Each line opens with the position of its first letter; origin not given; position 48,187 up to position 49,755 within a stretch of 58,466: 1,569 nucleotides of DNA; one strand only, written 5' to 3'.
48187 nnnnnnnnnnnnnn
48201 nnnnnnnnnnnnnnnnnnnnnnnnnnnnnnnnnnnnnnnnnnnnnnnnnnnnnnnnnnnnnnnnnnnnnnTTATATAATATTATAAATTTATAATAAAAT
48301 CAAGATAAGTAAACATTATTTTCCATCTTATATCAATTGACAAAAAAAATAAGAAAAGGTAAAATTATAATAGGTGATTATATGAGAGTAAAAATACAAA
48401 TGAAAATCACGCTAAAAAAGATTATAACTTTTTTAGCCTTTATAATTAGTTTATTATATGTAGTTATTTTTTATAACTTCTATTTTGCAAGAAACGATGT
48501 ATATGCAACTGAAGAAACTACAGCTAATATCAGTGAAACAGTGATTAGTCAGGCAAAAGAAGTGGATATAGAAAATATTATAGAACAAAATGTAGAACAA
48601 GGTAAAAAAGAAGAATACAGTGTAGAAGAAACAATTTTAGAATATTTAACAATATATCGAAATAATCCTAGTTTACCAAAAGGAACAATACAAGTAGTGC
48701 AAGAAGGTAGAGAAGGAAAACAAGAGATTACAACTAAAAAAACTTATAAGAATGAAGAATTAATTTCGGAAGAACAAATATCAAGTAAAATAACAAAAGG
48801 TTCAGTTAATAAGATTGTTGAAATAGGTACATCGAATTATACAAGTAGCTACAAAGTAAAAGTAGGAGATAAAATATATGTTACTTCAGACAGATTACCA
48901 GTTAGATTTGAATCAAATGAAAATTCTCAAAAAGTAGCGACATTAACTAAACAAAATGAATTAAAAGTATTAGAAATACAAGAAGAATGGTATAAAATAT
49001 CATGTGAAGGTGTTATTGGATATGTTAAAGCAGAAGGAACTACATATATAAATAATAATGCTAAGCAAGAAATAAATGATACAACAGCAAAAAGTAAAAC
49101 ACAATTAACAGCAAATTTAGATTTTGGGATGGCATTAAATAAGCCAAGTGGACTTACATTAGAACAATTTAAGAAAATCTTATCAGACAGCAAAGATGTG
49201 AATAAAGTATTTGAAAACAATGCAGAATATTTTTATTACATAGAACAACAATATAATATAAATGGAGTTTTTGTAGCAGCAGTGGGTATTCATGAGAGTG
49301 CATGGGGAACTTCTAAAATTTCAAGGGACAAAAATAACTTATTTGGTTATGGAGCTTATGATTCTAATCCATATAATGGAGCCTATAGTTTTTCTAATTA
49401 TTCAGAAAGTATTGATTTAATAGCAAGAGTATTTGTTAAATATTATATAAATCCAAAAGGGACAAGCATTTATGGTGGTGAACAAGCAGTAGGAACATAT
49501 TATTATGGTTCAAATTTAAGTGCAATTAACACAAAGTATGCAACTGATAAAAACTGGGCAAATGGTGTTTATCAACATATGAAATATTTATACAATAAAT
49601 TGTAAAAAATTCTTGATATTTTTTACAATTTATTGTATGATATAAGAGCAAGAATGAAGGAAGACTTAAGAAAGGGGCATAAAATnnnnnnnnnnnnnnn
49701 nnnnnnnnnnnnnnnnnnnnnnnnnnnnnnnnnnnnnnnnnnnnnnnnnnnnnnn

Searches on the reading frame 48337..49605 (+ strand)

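Call 67: search_protein_families(library=pfam, proteins=[window:48337-49605:+], max_evalue=0.0001)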
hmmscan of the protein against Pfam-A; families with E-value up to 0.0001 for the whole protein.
window:48337-49605:+ (422 aa): 3 families
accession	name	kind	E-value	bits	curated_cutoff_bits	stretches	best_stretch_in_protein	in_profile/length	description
PF07501.17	G5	-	5.4e-17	62.2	23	1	94-165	3-74/75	G5 domain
PF01832.25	Glucosaminidase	-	5.5e-14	53.3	30.2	1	297-418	2-121/123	Mannosyl-glycoprotein endo-beta-N-acetylglucosaminidase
PF08239.17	SH3_3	-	9e-08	32.6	27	1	186-233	2-51/54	Bacterial SH3 domain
